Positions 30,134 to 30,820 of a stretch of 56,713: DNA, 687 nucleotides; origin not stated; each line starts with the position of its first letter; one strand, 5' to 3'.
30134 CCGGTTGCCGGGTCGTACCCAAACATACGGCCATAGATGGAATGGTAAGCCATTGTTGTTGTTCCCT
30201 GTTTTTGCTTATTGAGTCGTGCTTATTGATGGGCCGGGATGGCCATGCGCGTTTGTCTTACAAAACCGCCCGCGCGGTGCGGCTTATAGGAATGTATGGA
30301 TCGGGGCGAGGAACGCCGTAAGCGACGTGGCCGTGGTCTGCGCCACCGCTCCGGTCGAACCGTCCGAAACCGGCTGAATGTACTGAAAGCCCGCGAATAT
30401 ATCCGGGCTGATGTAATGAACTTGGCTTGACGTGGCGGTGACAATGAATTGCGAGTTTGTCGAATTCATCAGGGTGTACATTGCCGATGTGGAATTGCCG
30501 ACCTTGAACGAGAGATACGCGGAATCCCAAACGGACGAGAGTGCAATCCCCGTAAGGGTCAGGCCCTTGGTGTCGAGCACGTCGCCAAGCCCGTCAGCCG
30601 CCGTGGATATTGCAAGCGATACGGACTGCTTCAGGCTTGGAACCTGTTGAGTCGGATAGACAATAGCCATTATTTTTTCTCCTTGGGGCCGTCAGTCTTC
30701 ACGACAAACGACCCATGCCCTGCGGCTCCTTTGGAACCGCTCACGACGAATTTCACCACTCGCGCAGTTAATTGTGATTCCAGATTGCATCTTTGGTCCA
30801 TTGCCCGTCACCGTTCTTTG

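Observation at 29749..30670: Ser/Thr-rich small proteins flanking the sugar cluster as possible glycan acceptors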

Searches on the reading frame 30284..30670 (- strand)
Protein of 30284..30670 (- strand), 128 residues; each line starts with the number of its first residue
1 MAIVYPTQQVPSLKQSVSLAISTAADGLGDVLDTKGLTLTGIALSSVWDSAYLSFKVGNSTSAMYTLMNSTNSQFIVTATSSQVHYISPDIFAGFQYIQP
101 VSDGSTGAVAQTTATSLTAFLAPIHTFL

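Call 3: search_protein_families(library=phrogs, proteins=[window:30284-30670:-], max_evalue=0.01)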
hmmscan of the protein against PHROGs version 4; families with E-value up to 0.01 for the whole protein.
window:30284-30670:- (128 aa): 0 families

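Call 4: search_protein_families(library=pfam, proteins=[window:30284-30670:-], max_evalue=0.01)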
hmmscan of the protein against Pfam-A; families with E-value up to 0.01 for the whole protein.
window:30284-30670:- (128 aa): 0 families

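Call 12: find_homologous_proteins(query=window:30284-30670:-)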
Query window:30284-30670:- (128 aa): 10 proteins with E <= 0.001 among 35 candidates.
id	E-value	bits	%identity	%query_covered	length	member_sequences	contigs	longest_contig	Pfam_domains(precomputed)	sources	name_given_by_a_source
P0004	2.4e-72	258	98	100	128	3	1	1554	-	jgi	jgi:hypothetical protein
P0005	6.3e-57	208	79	98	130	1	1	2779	-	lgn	-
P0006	1.9e-53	197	77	97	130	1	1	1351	-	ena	-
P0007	1.6e-51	191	74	97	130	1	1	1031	-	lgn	-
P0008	2.5e-50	187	73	97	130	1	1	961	-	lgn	-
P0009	3.6e-49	183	76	96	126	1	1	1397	-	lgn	-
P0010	2.2e-47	178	84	84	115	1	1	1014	-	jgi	jgi:hypothetical protein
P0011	2.3e-47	178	73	95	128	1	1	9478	-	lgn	-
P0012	6.7e-39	150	59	97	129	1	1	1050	-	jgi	jgi:hypothetical protein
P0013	3.2e-36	142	58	97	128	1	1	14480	-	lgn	-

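Call 13: find_encoding_contigs(protein=P0013, flank=10000, max_places=3)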
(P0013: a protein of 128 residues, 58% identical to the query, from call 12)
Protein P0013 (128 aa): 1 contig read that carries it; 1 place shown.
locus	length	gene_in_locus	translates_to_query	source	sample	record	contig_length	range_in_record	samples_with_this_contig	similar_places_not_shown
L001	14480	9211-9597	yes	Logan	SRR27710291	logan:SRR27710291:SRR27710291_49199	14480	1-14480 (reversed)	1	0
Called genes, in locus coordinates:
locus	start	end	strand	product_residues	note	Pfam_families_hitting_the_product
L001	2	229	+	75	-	?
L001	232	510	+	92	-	-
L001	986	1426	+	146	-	-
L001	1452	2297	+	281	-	PF00106:adh_short, PF01073:3Beta_HSD, PF01370:Epimerase, PF02719:Polysacc_synt_2, PF04321:RmlD_sub_bind, PF05368:NmrA, PF16363:GDP_Man_Dehyd, PF13460:NAD_binding_10, +3 more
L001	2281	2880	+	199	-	PF01041:DegT_DnrJ_EryC1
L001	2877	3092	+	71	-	-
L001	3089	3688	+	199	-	PF02348:CTP_transf_3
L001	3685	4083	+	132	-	PF13302:Acetyltransf_3 (weak)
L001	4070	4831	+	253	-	PF03102:NeuB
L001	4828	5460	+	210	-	PF08241:Methyltransf_11 (weak)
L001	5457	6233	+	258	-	PF05721:PhyH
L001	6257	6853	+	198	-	PF09243:Rsm22 (weak), PF01209:Ubie_methyltran (weak), PF13847:Methyltransf_31, PF08241:Methyltransf_11, PF13649:Methyltransf_25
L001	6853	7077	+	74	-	-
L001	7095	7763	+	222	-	PF00977:His_biosynth, PF00478:IMPDH (faint), PF01207:Dus (faint), PF02581:TMP-TENI (faint)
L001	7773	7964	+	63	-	-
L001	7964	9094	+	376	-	-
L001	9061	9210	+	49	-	-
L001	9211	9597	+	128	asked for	-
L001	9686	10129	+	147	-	-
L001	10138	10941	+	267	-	-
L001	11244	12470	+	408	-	PF04466:Terminase_3, PF03237:Terminase_6N, PF17289:Terminase_6C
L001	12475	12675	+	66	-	-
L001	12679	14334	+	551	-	PF12236:Head-tail_con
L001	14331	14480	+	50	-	?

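Call 14: find_encoding_contigs(protein=P0011, flank=10000, max_places=3)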
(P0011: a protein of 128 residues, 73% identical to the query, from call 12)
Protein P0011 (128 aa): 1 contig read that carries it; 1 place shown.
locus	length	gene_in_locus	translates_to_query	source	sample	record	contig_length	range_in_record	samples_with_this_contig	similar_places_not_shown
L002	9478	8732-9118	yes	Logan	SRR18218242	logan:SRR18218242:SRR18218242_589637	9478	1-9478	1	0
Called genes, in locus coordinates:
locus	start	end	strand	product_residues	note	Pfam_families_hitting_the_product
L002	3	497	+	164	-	?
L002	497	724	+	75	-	-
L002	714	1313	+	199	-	PF01041:DegT_DnrJ_EryC1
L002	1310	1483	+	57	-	-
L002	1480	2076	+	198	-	PF02348:CTP_transf_3, PF12804:NTP_transf_3 (weak)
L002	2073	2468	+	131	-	PF13302:Acetyltransf_3, PF00583:Acetyltransf_1 (weak), PF08445:FR47 (weak), PF13508:Acetyltransf_7 (faint)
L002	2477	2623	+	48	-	-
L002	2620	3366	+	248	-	PF03102:NeuB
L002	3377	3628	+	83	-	PF23493:CysS_C (weak)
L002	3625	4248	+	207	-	-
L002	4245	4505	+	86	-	-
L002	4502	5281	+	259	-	PF05721:PhyH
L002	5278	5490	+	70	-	-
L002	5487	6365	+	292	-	PF01209:Ubie_methyltran (weak), PF13847:Methyltransf_31, PF08241:Methyltransf_11, PF13649:Methyltransf_25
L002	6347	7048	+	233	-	PF00977:His_biosynth, PF00478:IMPDH (faint), PF01207:Dus (faint)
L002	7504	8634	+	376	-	-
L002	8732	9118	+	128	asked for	-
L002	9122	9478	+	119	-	?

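Call 15: find_encoding_contigs(protein=P0005, flank=5000, max_places=3)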
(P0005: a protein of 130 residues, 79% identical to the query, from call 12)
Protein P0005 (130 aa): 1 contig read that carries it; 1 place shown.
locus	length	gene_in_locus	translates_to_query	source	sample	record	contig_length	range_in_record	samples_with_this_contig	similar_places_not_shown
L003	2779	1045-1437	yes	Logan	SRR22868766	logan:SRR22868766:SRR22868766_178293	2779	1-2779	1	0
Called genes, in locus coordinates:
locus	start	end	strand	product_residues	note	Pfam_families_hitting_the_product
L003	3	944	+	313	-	?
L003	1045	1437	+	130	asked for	-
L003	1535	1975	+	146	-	-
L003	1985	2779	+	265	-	?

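Call 16: find_related_loci(query=window:30284-30670:-, collection=viral_contigs, flank=10000)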
Query window:30284-30670:- (128 aa) in viral_contigs; peptide patterns used: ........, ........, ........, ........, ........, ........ (x = any residue, [..] = any of these).
6 stretches matched a pattern; 1 encode a relative of the query (tblastn E <= 1e-3); 1 distinct loci.
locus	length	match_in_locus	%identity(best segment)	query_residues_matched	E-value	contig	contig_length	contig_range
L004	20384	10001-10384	98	1-128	2e-80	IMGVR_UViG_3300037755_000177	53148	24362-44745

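Call 28: search_protein_families(library=pfam, proteins=[window:30284-30670:-], max_evalue=5)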
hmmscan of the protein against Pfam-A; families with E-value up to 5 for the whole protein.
window:30284-30670:- (128 aa): 0 families

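Call 30: search_protein_representatives(alignment_id=A2)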
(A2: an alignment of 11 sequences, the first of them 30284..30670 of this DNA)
Query: 11 sequences, 128 profile positions. Proteins with E-value up to 0.001 (for the whole library): 887; up to 1e-10: 53; up to 1e-30: 1. The best 150 are listed.
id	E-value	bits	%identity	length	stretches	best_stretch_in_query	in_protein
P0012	9.5e-60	216.1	-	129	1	1-128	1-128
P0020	2.0e-24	101.9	-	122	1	4-121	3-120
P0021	9.0e-21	90.1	-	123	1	10-124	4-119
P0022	2.3e-19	85.5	-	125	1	4-122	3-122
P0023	2.6e-17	78.9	-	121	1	6-117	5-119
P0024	4.5e-17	78.1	-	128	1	1-120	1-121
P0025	1.1e-16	76.9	-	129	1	6-124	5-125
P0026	2.1e-16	76.0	-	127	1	1-117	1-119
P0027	2.5e-16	75.7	-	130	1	3-123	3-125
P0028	4.8e-16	74.8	-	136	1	1-123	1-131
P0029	2.9e-15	72.3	-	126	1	7-123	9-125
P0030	5.2e-15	71.4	-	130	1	6-124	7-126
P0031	1.8e-14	69.7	-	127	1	10-119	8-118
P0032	2.4e-14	69.3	-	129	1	1-121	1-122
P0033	1.5e-13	66.7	-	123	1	15-124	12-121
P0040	9.1e-13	64.2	-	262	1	17-122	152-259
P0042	2.6e-12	62.7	-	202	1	20-124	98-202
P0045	3.5e-12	62.3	-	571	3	38-122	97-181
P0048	6.3e-12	61.5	-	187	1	20-120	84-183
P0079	2.1e-10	56.5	-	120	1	18-121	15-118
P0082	2.8e-10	56.1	-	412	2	23-123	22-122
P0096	9.0e-10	54.5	-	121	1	16-121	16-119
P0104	1.5e-09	53.8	-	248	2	19-119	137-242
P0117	4.3e-09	52.3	-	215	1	18-117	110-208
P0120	5.0e-09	52.1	-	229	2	23-118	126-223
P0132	9.5e-09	51.2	-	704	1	26-123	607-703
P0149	1.8e-08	50.3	-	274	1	15-119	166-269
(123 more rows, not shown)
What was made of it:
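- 30284..30670 (-): p128: 128-aa Ser/Thr-rich (26.6%) jelly-roll protein from a large unannotated family found in phage structural modules. The profile search found 887 representative clusters at E<=1e-3 (call 30).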

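Call 32: search_protein_families(library=phrogs, alignment_id=A5, max_evalue=0.001)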
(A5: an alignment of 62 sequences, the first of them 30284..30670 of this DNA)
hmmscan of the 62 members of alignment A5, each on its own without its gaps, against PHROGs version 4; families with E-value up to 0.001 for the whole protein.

A. member 1, window:30284-30670:- (128 aa): 0 families

B. families by the number of members that match (of 62 scanned): 0 families

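Call 33: search_protein_families(library=pfam, alignment_id=A5, max_evalue=0.01)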
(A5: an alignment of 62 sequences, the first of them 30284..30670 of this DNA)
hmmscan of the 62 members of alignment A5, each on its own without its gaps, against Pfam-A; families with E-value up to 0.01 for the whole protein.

A. member 1, window:30284-30670:- (128 aa): 0 families

B. families by the number of members that match (of 62 scanned): 3 families
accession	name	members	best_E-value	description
PF13149.12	Mfa_like_1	1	0.0013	Fimbrillin-like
PF03944.20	Endotoxin_C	1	0.0019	delta endotoxin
PF16465.11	DUF5046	1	0.0035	Domain of unknown function (DUF5046)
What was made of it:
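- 30284..30670 (-): No Pfam or PHROG family matches (calls 32, 33).
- No Pfam CBM or discoidin hit was found (calls 4, 28, 33).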

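Call 36: find_encoding_contigs(protein=P0020, flank=8000, max_places=4)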
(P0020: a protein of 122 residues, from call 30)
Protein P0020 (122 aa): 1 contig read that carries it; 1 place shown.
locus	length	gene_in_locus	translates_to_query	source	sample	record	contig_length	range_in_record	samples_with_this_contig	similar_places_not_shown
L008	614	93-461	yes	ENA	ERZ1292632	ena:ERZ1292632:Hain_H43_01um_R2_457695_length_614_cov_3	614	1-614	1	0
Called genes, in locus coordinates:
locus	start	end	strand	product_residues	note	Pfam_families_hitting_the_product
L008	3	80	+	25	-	?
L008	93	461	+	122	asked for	-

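Call 39: search_dna_similar(query=window:30284-30670:-, collection=phages, mode=protein, max_evalue=0.01)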
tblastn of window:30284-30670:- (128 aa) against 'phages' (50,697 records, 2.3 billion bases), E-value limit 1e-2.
No match.

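Call 43: predict_structure(alignment_id=A5)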
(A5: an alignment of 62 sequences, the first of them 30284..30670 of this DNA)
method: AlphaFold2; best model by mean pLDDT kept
length: 128 residues; sequences in the alignment: 62
mean_pLDDT: 89.2   pTM: 0.77
mean pLDDT of the five models: 89.2, 86.2, 85.8, 83.1, 81.9
residues with pLDDT >= 90: 83; 70-90: 40; 50-70: 5; < 50: 0
segments of 3 or more residues with pLDDT < 50: none
pLDDT, mean of each block of 10 residues (from residue 1): 71 90 90 93 91 94 93 92 92 94 85 91 81
secondary structure, 60 per line:
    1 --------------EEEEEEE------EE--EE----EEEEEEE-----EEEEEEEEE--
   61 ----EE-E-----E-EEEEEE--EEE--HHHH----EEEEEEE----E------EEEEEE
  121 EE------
elements in order: E15-21 E38-44 E50-58 E76-81 E84-86 H89-92 E97-103 E115-122
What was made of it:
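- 30284..30670 (-): The AlphaFold2 model has pLDDT 89 (call 43).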

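Call 47: fold_search(model_id=the predicted structure, library=pdb)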
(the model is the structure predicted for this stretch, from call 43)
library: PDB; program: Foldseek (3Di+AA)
matches with E <= 10: 1396; with E <= 0.001: 0
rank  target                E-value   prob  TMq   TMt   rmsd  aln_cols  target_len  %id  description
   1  6i5o_A                2.0e-03  1.00  0.49  0.54   6.6       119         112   13  Crystal structure of SPBc2 prophage-derived protein YomS (released 2019-11-20)
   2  7d29                  7.4e-03  0.98  0.38  0.36  10.2       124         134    9  CBM32 of AlyQ (released 2020-12-30)
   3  9f4b_F2               8.7e-03  0.97  0.40  0.15  13.0       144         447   10  Pre-assembled baseplate cup of Klebsiella phage KP1 variant vB_Kpn_Lilla1 (released 2025-05-14)
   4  7d2a_A                9.2e-03  0.98  0.36  0.36   9.9       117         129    9  CBM32 of AlyQ in complex with 4,5-unsaturated mannuronic acid (released 2020-12-30)
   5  7s0p                  9.7e-03  1.00  0.57  0.48   3.6       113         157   12  Crystal structure of Porcine Factor VIII C2 Domain Bound to Phosphatidylserine (released 2021-10-27)
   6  2qqi                  9.7e-03  1.00  0.50  0.23   4.4       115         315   10  Crystal Structure of the b1b2 Domains from Human Neuropilin-1 (released 2007-11-20)
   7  2wq4_A                1.0e-02  0.96  0.37  0.36  10.4       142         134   13  N-terminal domain of BC2L-C Lectin from Burkholderia cenocepacia (released 2010-01-12)
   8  7fcn_A                1.2e-02  1.00  0.46  0.55   4.4       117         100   14  Crystal strcture of PirA insecticidal protein from Photorhabdus akhurstii (released 2022-07-20)
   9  4qm9_B                1.2e-02  0.99  0.42  0.37   5.2       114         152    6  Crystal Structure of a Putative Cysteine Dioxygenase From Bacillus subtilis with Cys-bound (released 2014-11-19)
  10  9vjj_A                1.2e-02  0.82  0.31  0.18  11.1       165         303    9  Crystal Structure of human Latent TGF-beta1 in complex with SOF10 (released 2026-02-04)
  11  4mo3                  1.4e-02  1.00  0.54  0.46   4.0       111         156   14  Crystal Structure of Porcine C2 Domain of Blood Coagulation Factor VIII (released 2013-11-06)
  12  6tjt_B                1.4e-02  1.00  0.49  0.42   4.6       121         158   12  Neuropilin2-b1 domain in a complex with the C-terminal VEGFC peptide (released 2020-12-16)
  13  1pm4_A                1.4e-02  0.99  0.42  0.45   6.3       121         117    7  Crystal structure of Yersinia pseudotuberculosis-derived mitogen (YPM) (released 2004-01-27)
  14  7wim_B                1.4e-02  0.87  0.31  0.38   9.1       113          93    7  Crystal structure of Arabidopsis thaliana FKBP43 N-terminal domain (released 2022-09-21)
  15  9d5d                  1.6e-02  1.00  0.51  0.43   3.6       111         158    9  Crystal Structure of Blood Coagulation Factor VIII C2 Domain Mutant L2251A/L2252A (released 2024-09-04)
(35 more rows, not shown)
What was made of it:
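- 30284..30670 (-): PDB matches are generic jelly-rolls (call 47).
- On Jelly-roll capsid cement/decoration proteins: The KHP40 cement protein ranks 21st with TMq 0.37 (call 47). p128 is 6 kb from the capsid gene here.
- It is a jelly-roll with weak matches to CBM32, discoidin/FVIII-C2 and BC2L-C lectin folds (call 47).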

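Call 52: fold_search(model_id=the predicted structure, library=viral)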
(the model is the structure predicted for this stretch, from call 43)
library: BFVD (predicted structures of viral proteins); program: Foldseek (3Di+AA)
matches with E <= 10: 1659; with E <= 0.001: 16
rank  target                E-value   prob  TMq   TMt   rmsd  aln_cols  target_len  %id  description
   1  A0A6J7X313            1.6e-09  1.00  0.81  0.87   2.3       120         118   18  Uncharacterized protein [uncultured Caudovirales phage]
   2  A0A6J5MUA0            7.3e-08  1.00  0.76  0.74   9.7       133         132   16  Uncharacterized protein [uncultured Caudovirales phage]
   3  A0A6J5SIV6            2.5e-07  1.00  0.66  0.69   6.0       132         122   18  Uncharacterized protein [uncultured Caudovirales phage]
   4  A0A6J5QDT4            2.6e-07  1.00  0.73  0.73   2.6       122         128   21  Uncharacterized protein [uncultured Caudovirales phage]
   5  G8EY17                6.2e-05  1.00  0.49  0.56   4.8       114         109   16  Uncharacterized protein [Synechococcus phage S-CAM8]
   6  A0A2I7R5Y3            2.1e-04  1.00  0.51  0.51   5.1       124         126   11  (no name in the UniProt tables at hand)
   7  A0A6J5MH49            3.9e-04  1.00  0.56  0.62   4.7       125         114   12  Uncharacterized protein [uncultured Caudovirales phage]
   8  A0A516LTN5            4.1e-04  1.00  0.45  0.43   5.0       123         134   11  (no name in the UniProt tables at hand)
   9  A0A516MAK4            4.8e-04  1.00  0.49  0.49   7.9       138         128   15  (no name in the UniProt tables at hand)
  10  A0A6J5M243            4.8e-04  1.00  0.46  0.47   8.1       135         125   17  Uncharacterized protein [uncultured Caudovirales phage]
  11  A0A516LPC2            7.1e-04  1.00  0.55  0.64   3.9       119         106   12  (no name in the UniProt tables at hand)
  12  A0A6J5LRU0            7.5e-04  1.00  0.53  0.52   5.7       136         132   17  Uncharacterized protein [uncultured Caudovirales phage]
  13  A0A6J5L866            7.9e-04  1.00  0.44  0.50   4.8       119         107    9  Uncharacterized protein [uncultured Caudovirales phage]
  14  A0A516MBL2            8.4e-04  1.00  0.51  0.53   5.9       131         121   19  (no name in the UniProt tables at hand)
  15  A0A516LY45            9.9e-04  1.00  0.52  0.54   5.8       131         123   15  (no name in the UniProt tables at hand)
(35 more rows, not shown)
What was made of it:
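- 30284..30670 (-): BFVD matches are uncharacterised phage proteins with TM up to 0.81 (call 52).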

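Call 53: search_dna_similar(query=P0096, collection=phages, mode=protein, max_evalue=0.001, max_rows=30)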
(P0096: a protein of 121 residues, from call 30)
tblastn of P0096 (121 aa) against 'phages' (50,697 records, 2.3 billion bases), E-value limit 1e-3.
No match.

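Call 54: search_dna_similar(query=P0079, collection=phages, mode=protein, max_evalue=0.001, max_rows=30)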
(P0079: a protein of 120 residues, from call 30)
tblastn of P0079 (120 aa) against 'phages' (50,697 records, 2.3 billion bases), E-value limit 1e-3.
No match.

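Call 56: find_related_loci(query=A6, collection=viral_contigs, flank=8000)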
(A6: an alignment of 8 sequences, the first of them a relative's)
Query A6 (121 aa) in viral_contigs; peptide patterns used: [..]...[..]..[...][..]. (x = any residue, [..] = any of these).
351 stretches matched a pattern; 295 encode a relative of the query (tblastn E <= 1e-3); the best 80 are kept; 80 distinct loci.
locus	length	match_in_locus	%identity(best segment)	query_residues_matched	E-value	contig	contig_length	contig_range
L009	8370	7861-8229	54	1-121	3e-35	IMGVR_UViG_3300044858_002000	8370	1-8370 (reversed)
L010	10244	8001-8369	54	1-121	2e-35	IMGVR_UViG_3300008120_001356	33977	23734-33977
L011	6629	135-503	54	1-121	3e-35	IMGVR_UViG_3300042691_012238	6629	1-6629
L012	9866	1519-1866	56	7-121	4e-35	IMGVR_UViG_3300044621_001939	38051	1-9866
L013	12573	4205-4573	54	1-121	8e-35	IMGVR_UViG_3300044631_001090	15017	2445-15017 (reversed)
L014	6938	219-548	55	11-120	2e-34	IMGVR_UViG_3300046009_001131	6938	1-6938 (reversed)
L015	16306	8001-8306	66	21-120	1e-33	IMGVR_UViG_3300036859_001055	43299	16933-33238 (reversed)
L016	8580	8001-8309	55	18-120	3e-33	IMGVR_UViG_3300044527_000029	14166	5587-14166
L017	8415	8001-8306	59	21-121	4e-33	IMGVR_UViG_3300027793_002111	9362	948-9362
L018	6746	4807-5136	55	11-120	1e-32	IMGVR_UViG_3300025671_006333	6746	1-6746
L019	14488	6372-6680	59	19-120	2e-32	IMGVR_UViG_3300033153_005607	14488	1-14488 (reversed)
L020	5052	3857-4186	55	11-120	1e-32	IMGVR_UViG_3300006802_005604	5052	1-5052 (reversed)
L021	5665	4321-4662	55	3-118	9e-33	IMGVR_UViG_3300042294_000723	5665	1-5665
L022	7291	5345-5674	55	11-120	1e-32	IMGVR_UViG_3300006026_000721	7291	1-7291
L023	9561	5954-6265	60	17-120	7e-33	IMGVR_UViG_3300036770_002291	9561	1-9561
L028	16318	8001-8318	58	18-121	9e-32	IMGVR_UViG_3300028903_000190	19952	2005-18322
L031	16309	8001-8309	55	18-120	1e-31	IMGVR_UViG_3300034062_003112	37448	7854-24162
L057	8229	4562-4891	52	11-120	3e-30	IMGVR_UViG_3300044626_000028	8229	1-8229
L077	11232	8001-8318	51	16-120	3e-29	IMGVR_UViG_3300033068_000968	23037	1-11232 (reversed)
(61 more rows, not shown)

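Call 60: search_protein_families(library=phrogs, proteins=[L057:649-1998:+, L057:1998-2462:+, L057:2462-2767:+, L057:2764-4434:+, L057:5038-6135:+, L057:6314-7990:+, L031:7304-7870:+, L019:5002-6342:+, L019:3298-4848:+, L019:6689-7432:+], max_evalue=0.001)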
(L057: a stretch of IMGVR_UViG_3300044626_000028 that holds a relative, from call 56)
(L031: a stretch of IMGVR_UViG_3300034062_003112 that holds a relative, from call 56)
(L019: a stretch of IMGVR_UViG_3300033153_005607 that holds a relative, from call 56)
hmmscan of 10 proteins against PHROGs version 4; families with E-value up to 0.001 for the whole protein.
L057:649-1998:+ (449 aa): 4 families
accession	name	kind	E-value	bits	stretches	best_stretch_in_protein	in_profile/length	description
phrog_2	-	head and packaging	1.7e-52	180.2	1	16-430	262-604/807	terminase large subunit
phrog_7579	-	head and packaging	1.6e-15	58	1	19-231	4-218/239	terminase large subunit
phrog_9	-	head and packaging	2.2e-06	27.8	1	96-279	286-506/812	terminase large subunit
phrog_675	-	head and packaging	3.2e-05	23.4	0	20-170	43-192/576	terminase large subunit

L057:1998-2462:+ (154 aa): 1 family
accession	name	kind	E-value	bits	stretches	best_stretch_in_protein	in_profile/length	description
phrog_1249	-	other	5.2e-10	40.4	1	66-150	68-153/180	acetyltransferase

L057:2462-2767:+ (101 aa): 0 families

L057:2764-4434:+ (556 aa): 4 families
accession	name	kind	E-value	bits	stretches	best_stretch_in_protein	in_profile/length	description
phrog_332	-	connector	1.8e-177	592.1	1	6-543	13-554/560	head-tail adaptor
phrog_21643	-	unknown function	2.9e-56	191.6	1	314-547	33-265/268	-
phrog_21528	-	unknown function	2.2e-51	175.5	1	6-220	5-221/224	-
phrog_449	-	connector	8e-37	127.9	1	7-531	8-510/520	head-tail adaptor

L057:5038-6135:+ (365 aa): 3 families
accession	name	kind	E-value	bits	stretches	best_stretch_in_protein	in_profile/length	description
phrog_6002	-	head and packaging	1.8e-27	96.4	3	58-166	686-792/1183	virion structural protein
phrog_23837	-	head and packaging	3.9e-20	73.2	1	56-280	158-384/507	virion structural protein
phrog_4636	-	tail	2.1e-19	70.4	2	121-241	232-346/763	tail spike protein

L057:6314-7990:+ (558 aa): 11 families
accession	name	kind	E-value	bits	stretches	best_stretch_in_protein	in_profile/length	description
phrog_21471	-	unknown function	6.4e-13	49.3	1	452-496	578-622/626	-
phrog_23059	-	tail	7.5e-11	41.6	1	438-517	804-880/1027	tail fiber protein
phrog_2234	-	tail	5.3e-07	29.6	1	26-73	183-235/757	tail spike protein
phrog_7173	-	tail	6.3e-07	29.6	1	26-86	213-272/626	tail spike protein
phrog_18522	-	tail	1.2e-06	28.2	1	30-87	175-233/612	tail protein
phrog_15455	-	tail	2.1e-06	27.5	1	14-145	132-268/652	tail fiber protein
phrog_14558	-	tail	9.9e-06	25.1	1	15-84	90-163/740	tail spike protein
phrog_13144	-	unknown function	1.7e-05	24.8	1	19-86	59-126/464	-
phrog_15175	-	head and packaging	8.5e-05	22.2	1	27-68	231-272/647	virion structural protein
phrog_17312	-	tail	0.00014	21.3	1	24-70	290-338/792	tail protein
phrog_7458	-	tail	0.00021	20.7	1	26-73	120-172/732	tail spike protein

L031:7304-7870:+ (188 aa): 0 families

L019:5002-6342:+ (446 aa): 2 families
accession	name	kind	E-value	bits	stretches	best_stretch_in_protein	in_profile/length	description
phrog_104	-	head and packaging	4.9e-67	227.8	1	5-439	44-485/550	portal protein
phrog_64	-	head and packaging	7.3e-23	81.8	1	16-439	90-518/547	portal protein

L019:3298-4848:+ (516 aa): 5 families
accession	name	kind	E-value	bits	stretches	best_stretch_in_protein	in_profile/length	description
phrog_2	-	head and packaging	1.5e-16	61.3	1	71-500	275-590/807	terminase large subunit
phrog_5989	-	head and packaging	1.2e-13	51.9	1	30-161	112-237/347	terminase large subunit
phrog_38407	-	unknown function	2e-12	47.7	1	337-508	170-354/370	-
phrog_36964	-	head and packaging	1e-06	28.1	0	30-104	34-105/890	terminase large subunit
phrog_24361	-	head and packaging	3.9e-05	24.5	1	398-510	21-146/162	terminase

L019:6689-7432:+ (247 aa): 0 families
